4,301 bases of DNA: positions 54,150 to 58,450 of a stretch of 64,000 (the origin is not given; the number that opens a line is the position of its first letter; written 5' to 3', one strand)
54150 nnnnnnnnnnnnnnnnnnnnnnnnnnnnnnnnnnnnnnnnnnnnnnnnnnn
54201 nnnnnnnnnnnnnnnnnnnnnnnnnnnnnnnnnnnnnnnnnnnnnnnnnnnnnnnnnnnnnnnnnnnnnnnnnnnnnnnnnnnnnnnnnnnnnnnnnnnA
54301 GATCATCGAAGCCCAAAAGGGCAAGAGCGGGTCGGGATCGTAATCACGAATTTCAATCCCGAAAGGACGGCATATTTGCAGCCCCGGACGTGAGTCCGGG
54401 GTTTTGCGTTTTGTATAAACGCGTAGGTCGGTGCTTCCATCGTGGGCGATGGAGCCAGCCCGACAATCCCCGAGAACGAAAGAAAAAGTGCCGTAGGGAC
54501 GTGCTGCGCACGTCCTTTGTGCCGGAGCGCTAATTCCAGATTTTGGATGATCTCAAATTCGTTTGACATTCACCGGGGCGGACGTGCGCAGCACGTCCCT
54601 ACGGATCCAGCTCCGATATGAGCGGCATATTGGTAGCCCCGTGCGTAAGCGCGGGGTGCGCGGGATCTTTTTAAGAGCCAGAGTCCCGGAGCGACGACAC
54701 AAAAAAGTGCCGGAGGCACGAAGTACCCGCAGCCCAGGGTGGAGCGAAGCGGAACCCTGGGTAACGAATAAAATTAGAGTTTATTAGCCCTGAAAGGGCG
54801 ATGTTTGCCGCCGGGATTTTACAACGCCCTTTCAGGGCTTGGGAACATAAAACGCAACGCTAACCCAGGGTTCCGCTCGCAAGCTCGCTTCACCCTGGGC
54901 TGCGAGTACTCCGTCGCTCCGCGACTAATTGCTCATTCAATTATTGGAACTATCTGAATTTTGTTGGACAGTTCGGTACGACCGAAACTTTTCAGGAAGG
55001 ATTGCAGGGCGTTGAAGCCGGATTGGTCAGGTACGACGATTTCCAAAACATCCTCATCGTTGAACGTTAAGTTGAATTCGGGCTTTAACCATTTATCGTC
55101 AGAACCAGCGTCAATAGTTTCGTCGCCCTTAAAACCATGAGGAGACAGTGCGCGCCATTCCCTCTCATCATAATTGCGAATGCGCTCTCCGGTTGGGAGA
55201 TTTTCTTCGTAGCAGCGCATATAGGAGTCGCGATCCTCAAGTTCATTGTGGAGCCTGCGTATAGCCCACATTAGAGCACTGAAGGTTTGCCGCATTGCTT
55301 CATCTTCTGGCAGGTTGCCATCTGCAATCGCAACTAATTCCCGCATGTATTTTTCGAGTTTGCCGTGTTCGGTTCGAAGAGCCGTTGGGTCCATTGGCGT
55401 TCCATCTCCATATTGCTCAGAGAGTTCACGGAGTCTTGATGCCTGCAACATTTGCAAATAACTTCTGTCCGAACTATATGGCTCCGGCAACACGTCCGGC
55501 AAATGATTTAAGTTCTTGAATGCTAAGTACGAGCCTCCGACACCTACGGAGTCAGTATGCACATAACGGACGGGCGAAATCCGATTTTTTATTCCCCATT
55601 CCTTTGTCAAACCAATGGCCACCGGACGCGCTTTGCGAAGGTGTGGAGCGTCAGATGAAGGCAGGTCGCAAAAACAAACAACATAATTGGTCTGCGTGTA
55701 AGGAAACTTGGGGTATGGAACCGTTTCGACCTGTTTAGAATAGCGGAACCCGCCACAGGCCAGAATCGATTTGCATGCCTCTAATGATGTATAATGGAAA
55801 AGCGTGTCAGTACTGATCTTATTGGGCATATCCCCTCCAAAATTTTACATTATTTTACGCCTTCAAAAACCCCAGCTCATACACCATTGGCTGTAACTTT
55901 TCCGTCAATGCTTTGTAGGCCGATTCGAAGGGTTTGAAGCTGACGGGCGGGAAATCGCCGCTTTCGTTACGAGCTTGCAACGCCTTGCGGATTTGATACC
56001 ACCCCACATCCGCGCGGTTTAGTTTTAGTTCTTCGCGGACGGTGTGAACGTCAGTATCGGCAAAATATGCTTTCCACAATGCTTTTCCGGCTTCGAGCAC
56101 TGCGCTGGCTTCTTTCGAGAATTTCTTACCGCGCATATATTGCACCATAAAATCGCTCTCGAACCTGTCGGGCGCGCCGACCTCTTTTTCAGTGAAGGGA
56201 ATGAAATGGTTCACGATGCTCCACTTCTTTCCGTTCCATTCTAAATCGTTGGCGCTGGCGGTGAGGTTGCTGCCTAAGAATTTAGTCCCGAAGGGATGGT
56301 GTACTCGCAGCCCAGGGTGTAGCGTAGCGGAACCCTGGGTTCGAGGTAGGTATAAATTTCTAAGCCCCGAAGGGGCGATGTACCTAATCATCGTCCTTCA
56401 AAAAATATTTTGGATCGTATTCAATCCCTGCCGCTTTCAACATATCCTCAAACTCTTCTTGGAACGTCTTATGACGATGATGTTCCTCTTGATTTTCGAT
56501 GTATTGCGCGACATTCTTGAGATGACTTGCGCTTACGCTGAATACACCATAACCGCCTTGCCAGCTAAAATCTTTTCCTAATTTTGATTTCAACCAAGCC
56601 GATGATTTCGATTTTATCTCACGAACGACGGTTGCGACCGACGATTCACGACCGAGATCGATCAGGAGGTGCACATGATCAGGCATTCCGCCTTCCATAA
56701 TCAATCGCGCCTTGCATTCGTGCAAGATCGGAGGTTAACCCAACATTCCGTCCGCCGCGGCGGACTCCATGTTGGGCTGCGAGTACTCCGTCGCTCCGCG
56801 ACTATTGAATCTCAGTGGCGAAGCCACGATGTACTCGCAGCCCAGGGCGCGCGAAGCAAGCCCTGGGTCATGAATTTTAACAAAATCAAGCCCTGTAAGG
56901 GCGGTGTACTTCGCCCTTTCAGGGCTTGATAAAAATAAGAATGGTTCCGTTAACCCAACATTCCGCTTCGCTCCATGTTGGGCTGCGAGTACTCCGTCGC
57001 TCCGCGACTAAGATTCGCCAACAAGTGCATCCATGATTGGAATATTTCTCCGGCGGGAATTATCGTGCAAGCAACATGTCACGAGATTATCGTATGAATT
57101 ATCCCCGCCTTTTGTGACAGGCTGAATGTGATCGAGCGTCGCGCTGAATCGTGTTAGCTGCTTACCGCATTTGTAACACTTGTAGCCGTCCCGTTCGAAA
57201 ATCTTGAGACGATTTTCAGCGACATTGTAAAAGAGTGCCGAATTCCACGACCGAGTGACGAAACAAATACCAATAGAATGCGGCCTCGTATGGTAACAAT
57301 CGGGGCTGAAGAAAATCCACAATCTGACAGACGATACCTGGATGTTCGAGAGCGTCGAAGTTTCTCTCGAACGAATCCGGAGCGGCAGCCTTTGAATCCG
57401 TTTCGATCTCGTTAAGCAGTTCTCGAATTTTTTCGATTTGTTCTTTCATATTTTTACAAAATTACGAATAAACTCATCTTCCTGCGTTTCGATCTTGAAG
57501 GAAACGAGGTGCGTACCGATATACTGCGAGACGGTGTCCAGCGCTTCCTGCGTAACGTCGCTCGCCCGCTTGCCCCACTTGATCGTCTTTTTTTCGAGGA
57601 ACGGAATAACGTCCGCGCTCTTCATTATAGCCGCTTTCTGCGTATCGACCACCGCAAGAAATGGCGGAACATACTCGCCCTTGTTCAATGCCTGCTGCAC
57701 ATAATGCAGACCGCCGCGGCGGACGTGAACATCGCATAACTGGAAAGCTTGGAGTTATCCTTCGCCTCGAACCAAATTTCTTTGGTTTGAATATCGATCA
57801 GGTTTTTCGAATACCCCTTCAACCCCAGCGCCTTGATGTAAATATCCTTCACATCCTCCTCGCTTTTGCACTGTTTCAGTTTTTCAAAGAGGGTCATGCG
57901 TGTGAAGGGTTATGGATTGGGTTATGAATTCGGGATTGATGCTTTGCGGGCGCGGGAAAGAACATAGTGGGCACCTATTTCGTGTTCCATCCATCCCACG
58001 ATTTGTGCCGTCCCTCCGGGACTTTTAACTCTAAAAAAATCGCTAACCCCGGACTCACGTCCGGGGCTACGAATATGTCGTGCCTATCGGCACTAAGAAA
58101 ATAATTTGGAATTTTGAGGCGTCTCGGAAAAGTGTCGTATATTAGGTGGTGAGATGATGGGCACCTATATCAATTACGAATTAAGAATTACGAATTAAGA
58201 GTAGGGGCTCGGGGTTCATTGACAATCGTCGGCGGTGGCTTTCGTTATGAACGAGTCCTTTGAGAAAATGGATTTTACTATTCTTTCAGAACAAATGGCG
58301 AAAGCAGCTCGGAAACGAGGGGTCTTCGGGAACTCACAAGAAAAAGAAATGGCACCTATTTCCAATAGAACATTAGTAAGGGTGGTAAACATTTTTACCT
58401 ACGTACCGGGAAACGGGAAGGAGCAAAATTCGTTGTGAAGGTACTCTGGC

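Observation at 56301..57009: IS200/IS605-like element with an N-truncated HuH transposase plus tnpA-less MITE copies that sit at gene 3' ends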

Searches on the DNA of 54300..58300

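Call 9: search_rna_families(source=window, start=54300, end=58300, threshold=evalue, max_evalue=10, show_alignments=10)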
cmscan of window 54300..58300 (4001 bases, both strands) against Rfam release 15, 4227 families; matches with E-value up to 10: 14.
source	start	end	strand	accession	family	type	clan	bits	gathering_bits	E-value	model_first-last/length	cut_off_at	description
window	58047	58094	+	RF01687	Acido-Lenti-1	Gene; sRNA;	-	39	37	1.6e-06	1-46/46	no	Acido-Lenti-1 RNA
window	54355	54401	-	RF01687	Acido-Lenti-1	Gene; sRNA;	-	36.1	37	9.7e-06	1-46/46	no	Acido-Lenti-1 RNA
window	56814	56867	-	RF01687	Acido-Lenti-1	Gene; sRNA;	-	33.1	37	6.6e-05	1-46/46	no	Acido-Lenti-1 RNA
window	54706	54761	-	RF01687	Acido-Lenti-1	Gene; sRNA;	-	30.1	37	0.00041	1-46/46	no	Acido-Lenti-1 RNA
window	56954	57009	+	RF01687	Acido-Lenti-1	Gene; sRNA;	-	25.2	37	0.0088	1-46/46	no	Acido-Lenti-1 RNA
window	57401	57457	-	RF03055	RAGATH-30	Gene; sRNA;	-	21.8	59.5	0.61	1-59/59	no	RAGATH-30 RNA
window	56284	56339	-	RF01687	Acido-Lenti-1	Gene; sRNA;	-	21.4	37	0.097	1-46/46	no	Acido-Lenti-1 RNA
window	54609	54656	-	RF01687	Acido-Lenti-1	Gene; sRNA;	-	20.7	37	0.15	1-46/46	no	Acido-Lenti-1 RNA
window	57785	57843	+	RF00186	SNORD101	Gene; snRNA; snoRNA; CD-box;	CL00074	18.4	47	6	1-73/73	no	Small nucleolar RNA SNORD101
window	58001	58022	+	RF01687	Acido-Lenti-1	Gene; sRNA;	-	17.3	37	1.3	24-45/46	no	Acido-Lenti-1 RNA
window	56776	56841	-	RF03572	MIR2109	Gene; miRNA;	-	17.3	100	8.9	1-71/71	no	MIR2109 microRNA precursor family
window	54934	54950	-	RF01319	CRISPR-DR6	Gene; CRISPR;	-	16.8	39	9.4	1-30/30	no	CRISPR RNA direct repeat element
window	54816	54838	+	RF01687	Acido-Lenti-1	Gene; sRNA;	-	14.4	37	7.6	23-45/46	no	Acido-Lenti-1 RNA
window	54893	54926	+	RF01687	Acido-Lenti-1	Gene; sRNA;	-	14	37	10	1-46/46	no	Acido-Lenti-1 RNA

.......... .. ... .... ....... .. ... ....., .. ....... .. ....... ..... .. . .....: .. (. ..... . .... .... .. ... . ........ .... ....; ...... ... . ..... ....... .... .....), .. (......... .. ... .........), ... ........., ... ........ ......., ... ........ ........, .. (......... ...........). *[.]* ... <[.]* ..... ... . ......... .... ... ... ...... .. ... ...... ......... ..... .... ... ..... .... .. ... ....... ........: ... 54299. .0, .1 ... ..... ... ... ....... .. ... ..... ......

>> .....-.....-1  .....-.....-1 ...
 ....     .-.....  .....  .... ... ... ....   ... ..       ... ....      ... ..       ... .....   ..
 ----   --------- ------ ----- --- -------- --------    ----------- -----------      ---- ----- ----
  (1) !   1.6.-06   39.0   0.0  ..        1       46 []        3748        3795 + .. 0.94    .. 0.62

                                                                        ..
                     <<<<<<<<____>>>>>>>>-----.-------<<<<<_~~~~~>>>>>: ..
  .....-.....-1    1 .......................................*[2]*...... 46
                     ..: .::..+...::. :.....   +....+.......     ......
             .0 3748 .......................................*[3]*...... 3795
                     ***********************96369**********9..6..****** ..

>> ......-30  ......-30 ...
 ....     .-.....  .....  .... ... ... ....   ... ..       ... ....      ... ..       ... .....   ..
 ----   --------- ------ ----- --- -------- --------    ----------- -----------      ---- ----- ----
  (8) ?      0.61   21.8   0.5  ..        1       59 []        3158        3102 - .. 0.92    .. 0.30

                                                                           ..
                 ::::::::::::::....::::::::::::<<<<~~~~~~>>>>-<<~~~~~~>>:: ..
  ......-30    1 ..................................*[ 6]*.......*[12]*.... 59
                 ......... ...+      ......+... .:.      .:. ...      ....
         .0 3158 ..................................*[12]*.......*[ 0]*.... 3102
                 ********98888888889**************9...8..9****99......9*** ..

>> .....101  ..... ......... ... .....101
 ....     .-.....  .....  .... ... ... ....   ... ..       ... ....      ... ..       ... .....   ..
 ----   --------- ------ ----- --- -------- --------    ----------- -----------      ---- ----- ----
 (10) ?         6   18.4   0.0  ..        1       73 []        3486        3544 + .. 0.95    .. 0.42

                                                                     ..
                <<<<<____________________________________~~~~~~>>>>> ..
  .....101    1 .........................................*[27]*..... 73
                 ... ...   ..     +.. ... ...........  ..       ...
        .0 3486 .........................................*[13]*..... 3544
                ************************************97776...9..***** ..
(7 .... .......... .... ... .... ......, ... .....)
